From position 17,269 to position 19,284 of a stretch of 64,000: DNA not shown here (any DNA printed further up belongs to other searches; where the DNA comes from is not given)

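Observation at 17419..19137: Single polypeptide fusing a TatD-family hydrolase to a 'TatD-associated' radical-SAM domain, with an Arg-rich low-complexity N-terminus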

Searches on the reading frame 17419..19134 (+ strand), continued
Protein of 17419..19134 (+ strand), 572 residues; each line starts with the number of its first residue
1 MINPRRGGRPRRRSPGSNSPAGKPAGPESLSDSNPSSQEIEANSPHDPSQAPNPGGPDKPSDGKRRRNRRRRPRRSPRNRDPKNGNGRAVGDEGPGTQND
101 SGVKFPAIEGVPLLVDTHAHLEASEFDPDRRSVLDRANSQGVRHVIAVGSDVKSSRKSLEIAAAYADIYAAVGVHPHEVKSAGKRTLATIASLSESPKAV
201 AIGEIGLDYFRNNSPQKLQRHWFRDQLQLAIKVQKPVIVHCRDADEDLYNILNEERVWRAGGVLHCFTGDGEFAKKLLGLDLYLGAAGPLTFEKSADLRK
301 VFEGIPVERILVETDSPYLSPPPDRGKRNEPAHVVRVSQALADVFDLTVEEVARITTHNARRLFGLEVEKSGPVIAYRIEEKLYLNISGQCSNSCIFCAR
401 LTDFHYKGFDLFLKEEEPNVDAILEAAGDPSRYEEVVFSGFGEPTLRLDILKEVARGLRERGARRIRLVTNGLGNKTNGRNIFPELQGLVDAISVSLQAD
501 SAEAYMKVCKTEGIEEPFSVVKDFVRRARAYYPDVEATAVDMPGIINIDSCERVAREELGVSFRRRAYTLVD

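Call 18: find_encoding_contigs(protein=P0002, flank=5000, max_places=2)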
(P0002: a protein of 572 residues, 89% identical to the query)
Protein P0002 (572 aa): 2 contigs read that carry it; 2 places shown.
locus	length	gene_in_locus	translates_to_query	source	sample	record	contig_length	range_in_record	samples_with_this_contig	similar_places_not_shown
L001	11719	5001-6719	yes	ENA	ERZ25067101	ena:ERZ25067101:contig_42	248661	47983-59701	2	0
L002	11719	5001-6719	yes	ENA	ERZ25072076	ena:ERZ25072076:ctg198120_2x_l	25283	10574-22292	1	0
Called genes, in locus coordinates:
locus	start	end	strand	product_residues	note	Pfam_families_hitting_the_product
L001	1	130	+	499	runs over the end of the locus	PF00171:Aldedh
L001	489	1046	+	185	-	PF02223:Thymidylate_kin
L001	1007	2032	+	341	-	PF13177:DNA_pol3_delta2, PF00004:AAA (faint)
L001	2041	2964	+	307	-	PF04468:PSP1, PF28472:PSP1_3rd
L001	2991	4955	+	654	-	PF00133:tRNA-synt_1, PF01406:tRNA-synt_1e (faint), PF09334:tRNA-synt_1g, PF00133:tRNA-synt_1, PF19303:Anticodon_3, PF01588:tRNA_bind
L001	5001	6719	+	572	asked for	PF01026:TatD_DNase, PF04055:Radical_SAM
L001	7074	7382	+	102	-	PF00166:Cpn10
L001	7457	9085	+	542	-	PF00118:Cpn60_TCP1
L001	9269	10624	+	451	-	PF13103:TonB_2, PF03544:TonB_C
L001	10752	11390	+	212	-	PF01325:Fe_dep_repress, PF02742:Fe_dep_repr_C, PF04023:FeoA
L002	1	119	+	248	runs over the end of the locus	PF00171:Aldedh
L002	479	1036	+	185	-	PF02223:Thymidylate_kin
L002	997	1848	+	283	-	PF13177:DNA_pol3_delta2, PF00004:AAA (faint)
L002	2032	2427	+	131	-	-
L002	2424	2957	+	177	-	PF04468:PSP1, PF28472:PSP1_3rd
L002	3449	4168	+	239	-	PF09334:tRNA-synt_1g, PF00133:tRNA-synt_1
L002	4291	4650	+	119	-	-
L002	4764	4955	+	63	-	PF01588:tRNA_bind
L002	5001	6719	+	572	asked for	PF01026:TatD_DNase, PF04055:Radical_SAM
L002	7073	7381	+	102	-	PF00166:Cpn10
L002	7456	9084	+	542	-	PF00118:Cpn60_TCP1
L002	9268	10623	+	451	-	PF13103:TonB_2, PF03544:TonB_C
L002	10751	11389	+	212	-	PF01325:Fe_dep_repress, PF02742:Fe_dep_repr_C, PF04023:FeoA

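Call 19: find_encoding_contigs(protein=P0003, flank=5000, max_places=2)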
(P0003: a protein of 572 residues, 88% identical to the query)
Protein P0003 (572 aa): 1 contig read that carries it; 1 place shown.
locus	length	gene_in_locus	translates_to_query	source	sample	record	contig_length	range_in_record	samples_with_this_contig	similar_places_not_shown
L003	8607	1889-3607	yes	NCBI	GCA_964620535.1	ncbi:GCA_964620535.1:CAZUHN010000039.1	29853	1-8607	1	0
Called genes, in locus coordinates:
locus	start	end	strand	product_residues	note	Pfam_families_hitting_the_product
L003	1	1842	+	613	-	?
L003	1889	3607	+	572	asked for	PF01026:TatD_DNase, PF04055:Radical_SAM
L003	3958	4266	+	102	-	PF00166:Cpn10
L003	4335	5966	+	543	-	PF00118:Cpn60_TCP1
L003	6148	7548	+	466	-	PF13103:TonB_2, PF03544:TonB_C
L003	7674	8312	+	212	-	PF01325:Fe_dep_repress, PF02742:Fe_dep_repr_C, PF04023:FeoA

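Call 29: predict_structure(alignment_id=A1)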
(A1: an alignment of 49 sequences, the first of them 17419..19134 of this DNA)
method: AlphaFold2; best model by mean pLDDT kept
length: 572 residues; sequences in the alignment: 49
mean_pLDDT: 83.0   pTM: 0.77
mean pLDDT of the five models: 83.0, 81.8, 81.5, 81.2, 80.5
residues with pLDDT >= 90: 379; 70-90: 80; 50-70: 21; < 50: 92
segments of 3 or more residues with pLDDT < 50: 1-3, 5-23, 28-44, 49-53, 58-99
pLDDT, mean of each block of 10 residues (from residue 1): 38 38 37 35 38 43 37 37 34 40 73 92 93 93 94 97 95 96 94 97 96 93 98 98 97 97 95 94 95 93 94 88 84 95 94 94 83 86 93 79 83 87 96 94 93 98 97 95 97 96 92 91 97 95 90 97 87 59
secondary structure, 60 per line:
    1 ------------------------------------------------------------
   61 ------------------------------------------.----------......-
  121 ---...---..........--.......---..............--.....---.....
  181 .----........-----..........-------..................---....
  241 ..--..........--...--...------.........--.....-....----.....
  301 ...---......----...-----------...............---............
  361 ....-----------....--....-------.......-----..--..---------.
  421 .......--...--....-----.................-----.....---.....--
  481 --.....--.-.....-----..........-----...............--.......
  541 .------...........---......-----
elements in order: E114-119 H130-139 E142-148 H152-164 E168-172 H176-181 H186-193 E199-208 H216-233 E237-242 H245-254 E262-264 H271-279 E282-286 H288-291 H296-303 E310-312 H331-345 H349-364 E376-379 E382-385 E393-395 H396-399 H420-427 E435-438 H444-460 E466-470 H474-478 H483-486 E492-496 H502-508 E509-511 H517-531 E534-541 H548-558 E562-567

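Call 53: search_protein_families(library=padloc, proteins=[window:17419-19134:+], max_evalue=0.001)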
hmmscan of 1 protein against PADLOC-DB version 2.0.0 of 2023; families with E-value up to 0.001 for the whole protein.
window:17419-19134:+ (572 aa): 1 family
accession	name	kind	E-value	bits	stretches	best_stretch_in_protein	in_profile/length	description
PDLC02215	QatD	-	1.3e-23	81.7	1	114-363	6-246/250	-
